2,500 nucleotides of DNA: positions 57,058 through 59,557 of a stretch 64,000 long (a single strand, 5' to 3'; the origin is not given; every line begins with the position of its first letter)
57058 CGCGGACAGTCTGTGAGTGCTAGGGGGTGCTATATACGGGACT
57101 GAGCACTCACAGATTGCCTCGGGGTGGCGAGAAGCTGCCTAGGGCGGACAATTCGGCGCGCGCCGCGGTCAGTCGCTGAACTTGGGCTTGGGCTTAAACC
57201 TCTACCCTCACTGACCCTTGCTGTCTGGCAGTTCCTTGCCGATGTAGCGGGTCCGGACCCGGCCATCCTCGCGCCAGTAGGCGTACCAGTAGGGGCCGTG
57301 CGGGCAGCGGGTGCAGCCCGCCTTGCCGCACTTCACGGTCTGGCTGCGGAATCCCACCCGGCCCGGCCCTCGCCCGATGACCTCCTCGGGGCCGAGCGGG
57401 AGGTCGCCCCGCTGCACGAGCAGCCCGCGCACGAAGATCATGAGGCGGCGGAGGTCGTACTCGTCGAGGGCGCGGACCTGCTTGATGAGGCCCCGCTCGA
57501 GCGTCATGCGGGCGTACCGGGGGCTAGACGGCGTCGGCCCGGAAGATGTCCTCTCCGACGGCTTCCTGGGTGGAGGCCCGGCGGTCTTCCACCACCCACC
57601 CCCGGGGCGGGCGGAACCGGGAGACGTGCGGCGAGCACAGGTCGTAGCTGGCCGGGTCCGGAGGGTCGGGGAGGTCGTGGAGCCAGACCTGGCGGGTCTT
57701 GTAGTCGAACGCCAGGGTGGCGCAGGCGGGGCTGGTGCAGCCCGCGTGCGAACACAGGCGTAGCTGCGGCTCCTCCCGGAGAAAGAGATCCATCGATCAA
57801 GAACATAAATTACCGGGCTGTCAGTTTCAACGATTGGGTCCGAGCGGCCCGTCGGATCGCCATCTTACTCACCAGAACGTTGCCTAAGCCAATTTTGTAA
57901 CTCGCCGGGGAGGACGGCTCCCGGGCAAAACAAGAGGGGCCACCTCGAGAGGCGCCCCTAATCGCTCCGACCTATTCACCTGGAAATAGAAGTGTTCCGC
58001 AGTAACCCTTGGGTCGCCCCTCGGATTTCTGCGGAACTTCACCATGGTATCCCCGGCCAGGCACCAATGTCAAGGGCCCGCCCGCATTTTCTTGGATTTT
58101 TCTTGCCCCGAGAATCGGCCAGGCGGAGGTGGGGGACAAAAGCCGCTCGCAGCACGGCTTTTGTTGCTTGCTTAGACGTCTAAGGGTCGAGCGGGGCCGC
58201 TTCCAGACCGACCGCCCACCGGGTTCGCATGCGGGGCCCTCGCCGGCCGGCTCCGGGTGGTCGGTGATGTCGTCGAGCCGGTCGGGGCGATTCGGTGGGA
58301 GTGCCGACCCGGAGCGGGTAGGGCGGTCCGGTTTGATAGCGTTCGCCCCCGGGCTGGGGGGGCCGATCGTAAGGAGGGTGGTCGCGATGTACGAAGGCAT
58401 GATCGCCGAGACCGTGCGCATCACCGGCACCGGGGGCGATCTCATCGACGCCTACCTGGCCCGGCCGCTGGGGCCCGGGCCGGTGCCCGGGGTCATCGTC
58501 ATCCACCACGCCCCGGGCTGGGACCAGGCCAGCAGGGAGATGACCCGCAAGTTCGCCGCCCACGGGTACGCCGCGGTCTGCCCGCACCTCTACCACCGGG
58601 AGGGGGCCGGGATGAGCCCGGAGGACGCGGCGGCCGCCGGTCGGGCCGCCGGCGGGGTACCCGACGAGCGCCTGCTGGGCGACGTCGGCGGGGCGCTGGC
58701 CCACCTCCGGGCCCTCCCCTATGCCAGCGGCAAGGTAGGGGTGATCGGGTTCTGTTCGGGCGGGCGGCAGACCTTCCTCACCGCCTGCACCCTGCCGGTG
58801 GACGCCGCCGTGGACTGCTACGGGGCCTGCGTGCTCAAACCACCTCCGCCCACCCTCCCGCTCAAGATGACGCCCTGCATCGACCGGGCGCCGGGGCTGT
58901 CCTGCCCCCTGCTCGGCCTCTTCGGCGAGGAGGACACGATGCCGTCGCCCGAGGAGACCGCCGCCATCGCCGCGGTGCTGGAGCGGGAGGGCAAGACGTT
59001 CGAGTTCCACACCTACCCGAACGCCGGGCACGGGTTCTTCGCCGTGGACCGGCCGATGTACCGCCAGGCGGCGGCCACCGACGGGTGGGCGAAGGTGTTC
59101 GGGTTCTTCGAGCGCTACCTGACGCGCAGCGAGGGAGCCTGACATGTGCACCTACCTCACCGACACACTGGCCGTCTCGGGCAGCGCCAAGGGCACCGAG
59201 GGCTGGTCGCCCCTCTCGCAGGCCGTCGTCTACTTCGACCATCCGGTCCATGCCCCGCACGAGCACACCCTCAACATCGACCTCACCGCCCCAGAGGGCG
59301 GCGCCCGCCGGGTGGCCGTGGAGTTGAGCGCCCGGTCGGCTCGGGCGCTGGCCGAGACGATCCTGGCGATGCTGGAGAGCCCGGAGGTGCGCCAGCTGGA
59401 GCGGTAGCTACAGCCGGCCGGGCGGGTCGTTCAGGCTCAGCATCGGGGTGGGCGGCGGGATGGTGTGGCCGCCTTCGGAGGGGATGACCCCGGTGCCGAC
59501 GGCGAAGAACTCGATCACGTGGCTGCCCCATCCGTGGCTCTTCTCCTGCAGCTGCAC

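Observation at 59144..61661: Cluster of two paralogous double-YbjQ (DUF74) proteins plus two small hypotheticals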

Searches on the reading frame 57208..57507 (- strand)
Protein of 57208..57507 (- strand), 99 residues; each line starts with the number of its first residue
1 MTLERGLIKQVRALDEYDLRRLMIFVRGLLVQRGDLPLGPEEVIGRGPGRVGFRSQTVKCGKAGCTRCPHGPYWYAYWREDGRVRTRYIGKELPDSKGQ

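Call 3: search_protein_families(library=pfam, proteins=[window:57208-57507:-], max_evalue=0.01)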
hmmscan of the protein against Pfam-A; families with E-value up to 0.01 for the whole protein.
window:57208-57507:- (99 aa): 1 family
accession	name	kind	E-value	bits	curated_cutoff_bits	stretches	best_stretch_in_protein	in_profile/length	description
PF20586.3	DUF6788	-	0.00035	21.1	27.2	1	55-92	28-70/103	Family of unknown function (DUF6788)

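Call 4: search_protein_families(library=ncbifam, proteins=[window:57208-57507:-], max_evalue=0.01)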
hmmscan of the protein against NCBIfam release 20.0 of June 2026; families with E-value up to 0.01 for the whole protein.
window:57208-57507:- (99 aa): 0 families

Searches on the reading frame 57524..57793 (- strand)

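Call 3: search_protein_families(library=pfam, proteins=[window:57524-57793:-], max_evalue=0.01)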
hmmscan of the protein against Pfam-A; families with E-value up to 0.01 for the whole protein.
window:57524-57793:- (89 aa): 1 family
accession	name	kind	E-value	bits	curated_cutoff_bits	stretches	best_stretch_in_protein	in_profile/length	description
PF12005.13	DUF3499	-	1.6e-15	58.2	25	1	12-81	2-73/119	Protein of unknown function (DUF3499)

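Call 4: search_protein_families(library=ncbifam, proteins=[window:57524-57793:-], max_evalue=0.01)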
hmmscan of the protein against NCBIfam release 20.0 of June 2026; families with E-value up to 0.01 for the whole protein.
window:57524-57793:- (89 aa): 0 families

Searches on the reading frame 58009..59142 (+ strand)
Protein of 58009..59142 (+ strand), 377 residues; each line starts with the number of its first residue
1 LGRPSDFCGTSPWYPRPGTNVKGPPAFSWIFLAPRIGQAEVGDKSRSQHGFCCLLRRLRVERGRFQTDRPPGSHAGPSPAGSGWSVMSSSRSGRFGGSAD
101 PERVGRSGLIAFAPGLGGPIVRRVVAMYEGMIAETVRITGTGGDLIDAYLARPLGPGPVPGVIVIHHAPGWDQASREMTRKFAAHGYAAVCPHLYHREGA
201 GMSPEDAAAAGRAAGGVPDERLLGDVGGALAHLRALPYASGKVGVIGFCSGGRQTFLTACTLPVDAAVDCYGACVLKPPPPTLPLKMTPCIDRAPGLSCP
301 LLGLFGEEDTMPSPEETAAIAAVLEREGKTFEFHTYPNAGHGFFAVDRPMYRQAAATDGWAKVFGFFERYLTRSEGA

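Call 3: search_protein_families(library=pfam, proteins=[window:58009-59142:+], max_evalue=0.01)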
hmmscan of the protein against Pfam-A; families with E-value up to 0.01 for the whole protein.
window:58009-59142:+ (377 aa): 4 families
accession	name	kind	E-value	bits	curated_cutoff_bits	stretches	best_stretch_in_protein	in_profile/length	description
PF01738.24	DLH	-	4.5e-45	154.3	21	1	146-371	1-217/217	Dienelactone hydrolase family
PF00326.27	Peptidase_S9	-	4.6e-07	30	22.6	1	298-356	144-202/213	Prolyl oligopeptidase family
PF08840.17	BAAT_C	-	0.004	17.7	20.9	0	229-270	9-52/210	BAAT / Acyl-CoA thioester hydrolase C terminal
PF12146.15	Hydrolase_4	-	0.0058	16.4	27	0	288-344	181-235/239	Serine aminopeptidase, S33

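Call 4: search_protein_families(library=ncbifam, proteins=[window:58009-59142:+], max_evalue=0.01)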
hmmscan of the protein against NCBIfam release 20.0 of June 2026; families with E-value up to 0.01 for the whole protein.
window:58009-59142:+ (377 aa): 1 family
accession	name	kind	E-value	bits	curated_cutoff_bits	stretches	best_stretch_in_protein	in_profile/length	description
NF041440.1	hydrolase_YghX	exception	1.7e-23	83.2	460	1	140-371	76-292/292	YghX family hydrolase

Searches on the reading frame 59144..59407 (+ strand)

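Call 3: search_protein_families(library=pfam, proteins=[window:59144-59407:+], max_evalue=0.01)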
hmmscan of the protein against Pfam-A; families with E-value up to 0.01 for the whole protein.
window:59144-59407:+ (87 aa): 1 family
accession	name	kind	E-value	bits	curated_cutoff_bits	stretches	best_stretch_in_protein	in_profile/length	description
PF19812.4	DUF6295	-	5.5e-34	116.7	25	1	1-80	1-81/87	Family of unknown function (DUF6295)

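Call 4: search_protein_families(library=ncbifam, proteins=[window:59144-59407:+], max_evalue=0.01)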
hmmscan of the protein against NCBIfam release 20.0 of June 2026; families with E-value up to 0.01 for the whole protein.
window:59144-59407:+ (87 aa): 0 families

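Call 5: search_protein_families(library=padloc, proteins=[window:59144-59407:+], max_evalue=0.1)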
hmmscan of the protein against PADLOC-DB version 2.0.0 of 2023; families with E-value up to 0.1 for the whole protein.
window:59144-59407:+ (87 aa): 0 families
